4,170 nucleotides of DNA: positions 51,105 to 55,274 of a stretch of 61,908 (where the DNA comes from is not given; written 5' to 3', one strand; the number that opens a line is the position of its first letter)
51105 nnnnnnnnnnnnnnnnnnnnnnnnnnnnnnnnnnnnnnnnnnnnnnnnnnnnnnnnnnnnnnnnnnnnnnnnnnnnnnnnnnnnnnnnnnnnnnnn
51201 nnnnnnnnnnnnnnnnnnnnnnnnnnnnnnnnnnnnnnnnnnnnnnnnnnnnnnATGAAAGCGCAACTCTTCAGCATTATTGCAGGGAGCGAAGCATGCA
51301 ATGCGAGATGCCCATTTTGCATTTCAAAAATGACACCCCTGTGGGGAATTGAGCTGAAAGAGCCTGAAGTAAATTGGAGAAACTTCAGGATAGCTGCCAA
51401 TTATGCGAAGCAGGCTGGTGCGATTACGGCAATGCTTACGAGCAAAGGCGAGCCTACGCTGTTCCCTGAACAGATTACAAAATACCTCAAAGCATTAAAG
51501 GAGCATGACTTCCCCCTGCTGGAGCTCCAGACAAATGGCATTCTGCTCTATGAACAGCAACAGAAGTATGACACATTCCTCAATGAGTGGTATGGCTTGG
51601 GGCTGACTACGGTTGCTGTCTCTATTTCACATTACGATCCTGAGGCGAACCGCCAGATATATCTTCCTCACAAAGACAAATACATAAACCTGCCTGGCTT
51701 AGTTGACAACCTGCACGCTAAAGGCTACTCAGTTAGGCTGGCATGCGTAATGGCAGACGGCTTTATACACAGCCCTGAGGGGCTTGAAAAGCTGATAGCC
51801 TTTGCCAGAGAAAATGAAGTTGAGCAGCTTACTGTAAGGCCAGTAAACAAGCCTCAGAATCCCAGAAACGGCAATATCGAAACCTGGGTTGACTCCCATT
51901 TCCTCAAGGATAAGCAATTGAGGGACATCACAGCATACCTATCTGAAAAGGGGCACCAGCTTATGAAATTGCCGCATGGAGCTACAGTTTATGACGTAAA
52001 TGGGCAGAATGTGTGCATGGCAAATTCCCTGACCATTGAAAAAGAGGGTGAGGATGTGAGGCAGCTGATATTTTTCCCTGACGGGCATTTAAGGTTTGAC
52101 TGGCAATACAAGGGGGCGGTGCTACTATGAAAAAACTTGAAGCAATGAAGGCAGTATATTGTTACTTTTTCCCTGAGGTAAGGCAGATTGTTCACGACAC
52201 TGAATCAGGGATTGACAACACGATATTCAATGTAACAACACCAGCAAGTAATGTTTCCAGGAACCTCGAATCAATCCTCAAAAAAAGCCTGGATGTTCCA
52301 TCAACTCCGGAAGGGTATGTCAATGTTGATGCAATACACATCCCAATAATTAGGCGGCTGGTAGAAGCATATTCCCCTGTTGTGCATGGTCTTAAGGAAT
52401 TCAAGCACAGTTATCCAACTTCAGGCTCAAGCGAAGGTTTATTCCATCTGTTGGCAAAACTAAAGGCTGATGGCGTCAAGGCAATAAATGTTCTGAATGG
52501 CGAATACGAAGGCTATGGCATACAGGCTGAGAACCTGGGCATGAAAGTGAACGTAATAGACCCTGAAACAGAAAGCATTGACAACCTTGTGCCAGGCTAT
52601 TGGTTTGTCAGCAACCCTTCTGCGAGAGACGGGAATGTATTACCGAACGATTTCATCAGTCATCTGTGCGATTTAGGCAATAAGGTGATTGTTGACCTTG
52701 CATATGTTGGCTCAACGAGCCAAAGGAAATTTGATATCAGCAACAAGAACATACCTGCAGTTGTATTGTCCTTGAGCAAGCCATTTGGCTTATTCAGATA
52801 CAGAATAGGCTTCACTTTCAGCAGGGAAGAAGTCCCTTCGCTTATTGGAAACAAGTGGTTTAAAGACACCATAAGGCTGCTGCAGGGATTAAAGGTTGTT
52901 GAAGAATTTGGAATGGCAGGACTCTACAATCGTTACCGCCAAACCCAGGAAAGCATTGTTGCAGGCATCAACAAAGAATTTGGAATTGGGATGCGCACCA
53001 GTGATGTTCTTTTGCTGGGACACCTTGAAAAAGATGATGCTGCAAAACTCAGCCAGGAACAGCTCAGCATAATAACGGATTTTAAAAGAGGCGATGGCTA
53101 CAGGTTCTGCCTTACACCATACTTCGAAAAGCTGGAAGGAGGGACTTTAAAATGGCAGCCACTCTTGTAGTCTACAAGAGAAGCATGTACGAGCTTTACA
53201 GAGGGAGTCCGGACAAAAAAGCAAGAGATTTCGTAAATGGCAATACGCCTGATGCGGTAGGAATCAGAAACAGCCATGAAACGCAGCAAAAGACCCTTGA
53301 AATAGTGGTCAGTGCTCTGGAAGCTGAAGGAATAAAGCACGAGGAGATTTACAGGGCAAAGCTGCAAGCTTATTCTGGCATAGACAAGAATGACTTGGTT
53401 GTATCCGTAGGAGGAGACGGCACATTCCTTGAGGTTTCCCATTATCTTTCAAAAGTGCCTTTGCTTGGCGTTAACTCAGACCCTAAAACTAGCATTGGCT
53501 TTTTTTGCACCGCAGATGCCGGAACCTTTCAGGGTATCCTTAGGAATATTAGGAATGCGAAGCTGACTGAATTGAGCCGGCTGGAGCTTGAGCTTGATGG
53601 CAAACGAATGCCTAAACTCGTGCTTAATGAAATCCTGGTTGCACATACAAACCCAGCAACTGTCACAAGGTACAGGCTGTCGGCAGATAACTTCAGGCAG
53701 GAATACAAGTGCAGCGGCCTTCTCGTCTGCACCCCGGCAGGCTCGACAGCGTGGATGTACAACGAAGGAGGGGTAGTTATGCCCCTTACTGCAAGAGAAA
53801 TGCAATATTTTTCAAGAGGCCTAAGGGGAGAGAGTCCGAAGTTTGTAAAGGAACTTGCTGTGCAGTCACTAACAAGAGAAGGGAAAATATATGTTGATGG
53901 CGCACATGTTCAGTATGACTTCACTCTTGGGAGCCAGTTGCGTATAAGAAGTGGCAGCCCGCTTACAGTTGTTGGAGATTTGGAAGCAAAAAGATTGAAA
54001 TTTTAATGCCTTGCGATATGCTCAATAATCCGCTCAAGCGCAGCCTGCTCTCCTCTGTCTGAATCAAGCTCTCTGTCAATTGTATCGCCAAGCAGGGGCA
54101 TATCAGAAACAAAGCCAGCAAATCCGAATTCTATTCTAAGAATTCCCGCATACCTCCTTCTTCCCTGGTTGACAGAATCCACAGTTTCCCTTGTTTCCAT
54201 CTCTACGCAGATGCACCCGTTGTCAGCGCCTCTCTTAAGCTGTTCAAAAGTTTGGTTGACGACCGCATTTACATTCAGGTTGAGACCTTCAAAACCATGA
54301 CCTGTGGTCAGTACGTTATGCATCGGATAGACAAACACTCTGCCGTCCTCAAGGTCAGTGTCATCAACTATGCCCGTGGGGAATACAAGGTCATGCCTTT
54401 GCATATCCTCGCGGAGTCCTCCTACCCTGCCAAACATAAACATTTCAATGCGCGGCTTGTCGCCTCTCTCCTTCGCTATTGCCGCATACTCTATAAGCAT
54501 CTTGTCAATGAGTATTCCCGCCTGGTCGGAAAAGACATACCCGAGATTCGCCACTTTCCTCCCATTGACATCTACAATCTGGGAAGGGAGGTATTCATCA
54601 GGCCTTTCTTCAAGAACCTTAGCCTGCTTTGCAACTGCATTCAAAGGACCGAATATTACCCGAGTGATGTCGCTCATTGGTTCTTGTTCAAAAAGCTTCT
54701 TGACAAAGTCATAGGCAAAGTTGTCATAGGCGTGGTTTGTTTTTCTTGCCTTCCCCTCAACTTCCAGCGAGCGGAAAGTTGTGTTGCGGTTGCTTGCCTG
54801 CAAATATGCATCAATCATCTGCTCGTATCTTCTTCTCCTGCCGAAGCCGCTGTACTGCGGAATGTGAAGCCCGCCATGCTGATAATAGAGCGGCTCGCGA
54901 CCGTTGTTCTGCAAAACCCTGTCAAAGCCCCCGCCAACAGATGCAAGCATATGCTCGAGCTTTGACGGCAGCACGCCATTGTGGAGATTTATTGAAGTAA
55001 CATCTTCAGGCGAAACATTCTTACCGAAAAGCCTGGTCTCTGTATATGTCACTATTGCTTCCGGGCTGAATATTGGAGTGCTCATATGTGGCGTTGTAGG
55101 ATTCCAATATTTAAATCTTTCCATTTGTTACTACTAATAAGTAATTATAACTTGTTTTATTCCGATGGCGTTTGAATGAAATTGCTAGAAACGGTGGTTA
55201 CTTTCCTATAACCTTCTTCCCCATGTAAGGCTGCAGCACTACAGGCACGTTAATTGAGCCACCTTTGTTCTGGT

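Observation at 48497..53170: Uncharacterised five-gene block (STK, vWA-like, truncated PK-like, radical SAM, aminotransferase) wedged between nadM and nadK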

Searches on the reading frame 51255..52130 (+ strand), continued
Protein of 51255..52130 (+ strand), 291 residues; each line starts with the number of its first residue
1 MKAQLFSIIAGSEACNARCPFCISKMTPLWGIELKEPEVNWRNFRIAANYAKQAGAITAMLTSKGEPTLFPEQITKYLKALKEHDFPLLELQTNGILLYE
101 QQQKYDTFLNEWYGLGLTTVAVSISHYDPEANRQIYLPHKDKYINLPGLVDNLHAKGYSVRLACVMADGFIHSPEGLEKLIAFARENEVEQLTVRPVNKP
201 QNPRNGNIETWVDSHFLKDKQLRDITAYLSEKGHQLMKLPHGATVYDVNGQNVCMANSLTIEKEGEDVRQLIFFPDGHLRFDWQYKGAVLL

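Call 81: fold_search(model_id=the predicted structure, library=pdb)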
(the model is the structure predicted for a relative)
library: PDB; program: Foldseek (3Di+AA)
matches with E <= 10: 1824; with E <= 0.001: 170
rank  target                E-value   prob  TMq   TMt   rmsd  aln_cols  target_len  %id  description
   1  2fb2_B                7.1e-12  1.00  0.68  0.61   4.4       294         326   16  Structure of the MoaA Arg17/266/268/Ala triple mutant (released 2006-05-09)
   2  2fb2_A                4.0e-11  1.00  0.69  0.63   4.3       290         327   16  Structure of the MoaA Arg17/266/268/Ala triple mutant (released 2006-05-09)
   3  1tv7_A                3.0e-10  1.00  0.70  0.63   4.3       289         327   17  Structure of the S-adenosylmethionine dependent Enzyme MoaA (released 2004-08-31)
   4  9dfw_A                4.6e-10  1.00  0.66  0.68   3.7       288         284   16  X-ray crystal structure of an engineered Viperin-like enzyme from T. virens with bound CTP and SAM (released 2025-02-12)
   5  1tv7_B                1.3e-09  1.00  0.67  0.61   4.5       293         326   18  Structure of the S-adenosylmethionine dependent Enzyme MoaA (released 2004-08-31)
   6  9dfn                  2.0e-09  1.00  0.59  0.61   3.8       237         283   14  X-ray crystal structure of the second viperin-like enzyme from Trichoderma virens with bound CTP and SAM (released 2025-02-19)
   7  9dgw_A                2.1e-09  1.00  0.65  0.67   4.2       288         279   16  X-ray crystal structure of the Viperin-like enzyme from T. virens with bound CTP and SAM (released 2025-02-12)
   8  5ff2                  3.1e-09  1.00  0.49  0.42   4.3       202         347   17  HydE from T. maritima in complex with (2R,4R)-TDA (released 2016-04-06)
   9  7vob                  3.3e-09  1.00  0.48  0.43   9.6       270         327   17  The crystal structure of a Radical SAM Enzyme BlsE involved in the Biosynthesis of Blasticidin S (released 2022-05-04)
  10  9dfw_C                3.7e-09  1.00  0.60  0.62   3.6       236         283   19  X-ray crystal structure of an engineered Viperin-like enzyme from T. virens with bound CTP and SAM (released 2025-02-12)
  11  7o1o                  4.1e-09  1.00  0.49  0.41   4.3       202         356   17  Complex-B bound [FeFe]-hydrogenase maturase HydE fromT. Maritima (Auxiliary cluster deleted variant) (released 2021-05-26)
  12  5v1q_B                4.4e-09  1.00  0.59  0.41   5.3       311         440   15  Crystal structure of Streptococcus suis SuiB (released 2017-08-30)
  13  5v1q_A                4.4e-09  1.00  0.57  0.41   5.7       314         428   15  Crystal structure of Streptococcus suis SuiB (released 2017-08-30)
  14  9dgw_C                4.9e-09  1.00  0.67  0.70   3.7       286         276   16  X-ray crystal structure of the Viperin-like enzyme from T. virens with bound CTP and SAM (released 2025-02-12)
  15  3cix                  4.9e-09  1.00  0.49  0.42   4.5       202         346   18  X-RAY structure of the [FeFe]-hydrogenase maturase HydE from thermotoga maritima in complex with thiocyanate (released 2008-04-08)
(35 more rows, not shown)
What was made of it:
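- On Viperin / pVip: The fold is similar, TM 0.64-0.70 (call 81).
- On Radical SAM superfamily: The fold matches (call 81).
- Closest known: MoaA. Same: It shares the CxxxCxxC cluster, and both enzymes act on the ribose of nucleoside triphosphates (call 81).
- BlsE, a nucleoside-sugar radical SAM enzyme, is also among the structural hits (call 81).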

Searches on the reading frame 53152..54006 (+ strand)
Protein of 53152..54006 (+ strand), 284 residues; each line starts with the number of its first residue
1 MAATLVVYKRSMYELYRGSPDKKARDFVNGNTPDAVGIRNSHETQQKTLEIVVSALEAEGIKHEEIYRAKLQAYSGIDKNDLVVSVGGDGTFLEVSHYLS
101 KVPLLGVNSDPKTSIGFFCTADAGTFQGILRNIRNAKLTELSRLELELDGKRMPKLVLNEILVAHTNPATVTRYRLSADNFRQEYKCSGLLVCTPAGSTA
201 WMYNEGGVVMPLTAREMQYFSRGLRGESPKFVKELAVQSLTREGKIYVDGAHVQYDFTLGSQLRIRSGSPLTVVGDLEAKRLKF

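Call 3: search_protein_families(library=pfam, proteins=[window:53152-54006:+], max_evalue=0.01)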
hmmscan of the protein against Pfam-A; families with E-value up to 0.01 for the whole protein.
window:53152-54006:+ (284 aa): 3 families
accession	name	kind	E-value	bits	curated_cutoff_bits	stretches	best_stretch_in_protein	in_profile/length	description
PF01513.26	NAD_kinase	-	2.8e-07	31.3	25.5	1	78-133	71-125/130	ATP-NAD kinase N-terminal domain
PF20143.4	NAD_kinase_C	-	0.00022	21.4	23.7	1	158-208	1-52/126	ATP-NAD kinase C-terminal domain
PF00781.29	DAGK_cat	-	0.00072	19.6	23.6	1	69-117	51-86/125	Diacylglycerol kinase catalytic domain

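Call 5: search_protein_families(library=phrogs, proteins=[window:53152-54006:+], max_evalue=0.001)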
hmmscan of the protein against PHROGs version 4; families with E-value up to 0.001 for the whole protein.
window:53152-54006:+ (284 aa): 1 family
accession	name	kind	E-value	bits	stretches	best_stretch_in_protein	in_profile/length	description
phrog_13155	-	unknown function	1.2e-05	25.9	1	78-210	62-199/292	-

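Call 6: search_protein_families(library=ncbifam, proteins=[window:53152-54006:+], max_evalue=0.001)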
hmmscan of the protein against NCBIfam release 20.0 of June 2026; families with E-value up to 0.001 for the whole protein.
window:53152-54006:+ (284 aa): 18 families
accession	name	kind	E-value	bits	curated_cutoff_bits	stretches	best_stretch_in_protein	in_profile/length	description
NF002521.0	PRK01911.1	equivalog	6.8e-18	65.1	309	1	46-212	27-202/292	NAD kinase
NF003406.0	PRK04761.1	equivalog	3.3e-16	59.3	211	1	49-216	8-174/257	NAD kinase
NF002892.0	PRK03372.1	equivalog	2.1e-15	56.8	299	1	47-210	33-205/312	NAD kinase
NF010677.0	PRK14075.1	equivalog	2.4e-15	56.8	260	1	63-210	29-170/257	NAD(+) kinase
NF002984.0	PRK03708.1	equivalog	1e-14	54.6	326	1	80-209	58-187/277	NAD(+) kinase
NF002255.0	PRK01185.1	subfamily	3.6e-14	52.5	304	1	47-211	16-182/271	NAD(+) kinase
NF002306.0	PRK01231.1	equivalog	2e-13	50.1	316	1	47-210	36-202/299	NAD(+) kinase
NF010678.0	PRK14076.1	equivalog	6e-13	48.5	493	1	47-210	319-485/570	bifunctional NADP phosphatase/NAD kinase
NF002561.0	PRK02155.1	equivalog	1e-12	47.9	371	1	45-210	32-200/297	NAD kinase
NF003424.0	PRK04885.1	equivalog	6.1e-12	45.3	220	1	78-218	34-179/265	NAD kinase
NF001838.0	PRK00561.1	equivalog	1.6e-11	44.1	265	1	71-211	24-162/259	NAD(+) kinase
NF003391.0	PRK04539.1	equivalog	8.4e-11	41.5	470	1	55-213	38-207/296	inorganic polyphosphate/ATP-NAD kinase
NF002893.0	PRK03378.1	equivalog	9.8e-11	41.5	386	1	46-210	32-199/292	NAD(+) kinase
NF010679.0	PRK14077.1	equivalog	2.5e-09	36.9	343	1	62-213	47-204/287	NAD(+) kinase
NF002731.0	PRK02645.1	equivalog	6e-09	35.7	312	1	60-210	41-202/305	NAD(+) kinase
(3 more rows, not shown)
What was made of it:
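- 53152..54006 (+): NAD kinase (context). Last gene of the operon. Pfam NAD_kinase and NCBIfam NAD kinase models (calls 3, 6).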

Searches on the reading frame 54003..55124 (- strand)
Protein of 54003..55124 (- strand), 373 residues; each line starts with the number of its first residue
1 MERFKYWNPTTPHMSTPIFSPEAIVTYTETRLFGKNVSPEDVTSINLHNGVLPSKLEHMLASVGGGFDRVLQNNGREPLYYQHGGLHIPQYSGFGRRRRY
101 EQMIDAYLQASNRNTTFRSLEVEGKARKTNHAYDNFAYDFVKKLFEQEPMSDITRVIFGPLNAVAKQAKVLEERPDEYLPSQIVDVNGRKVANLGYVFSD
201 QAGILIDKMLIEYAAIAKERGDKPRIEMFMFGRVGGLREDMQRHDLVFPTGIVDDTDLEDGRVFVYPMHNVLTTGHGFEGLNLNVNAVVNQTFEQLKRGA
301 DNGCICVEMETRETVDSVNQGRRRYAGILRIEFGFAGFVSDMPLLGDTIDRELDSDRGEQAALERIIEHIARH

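Call 3: search_protein_families(library=pfam, proteins=[window:54003-55124:-], max_evalue=0.01)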
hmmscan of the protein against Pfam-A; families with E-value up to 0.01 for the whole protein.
window:54003-55124:- (373 aa): 0 families

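Call 5: search_protein_families(library=phrogs, proteins=[window:54003-55124:-], max_evalue=0.001)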
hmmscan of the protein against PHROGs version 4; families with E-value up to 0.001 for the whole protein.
window:54003-55124:- (373 aa): 0 families

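Call 6: search_protein_families(library=ncbifam, proteins=[window:54003-55124:-], max_evalue=0.001)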
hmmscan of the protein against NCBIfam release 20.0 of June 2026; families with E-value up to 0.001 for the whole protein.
window:54003-55124:- (373 aa): 0 families

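Call 50: search_protein_families(library=padloc, proteins=[window:54003-55124:-], max_evalue=0.01)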
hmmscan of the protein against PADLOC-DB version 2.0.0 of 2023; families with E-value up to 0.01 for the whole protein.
window:54003-55124:- (373 aa): 0 families

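Call 87: search_solved_structures(query=window:54003-55124:-, max_evalue=1)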
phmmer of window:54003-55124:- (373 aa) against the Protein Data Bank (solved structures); distinct sequences matched with E-value up to 1: 0.
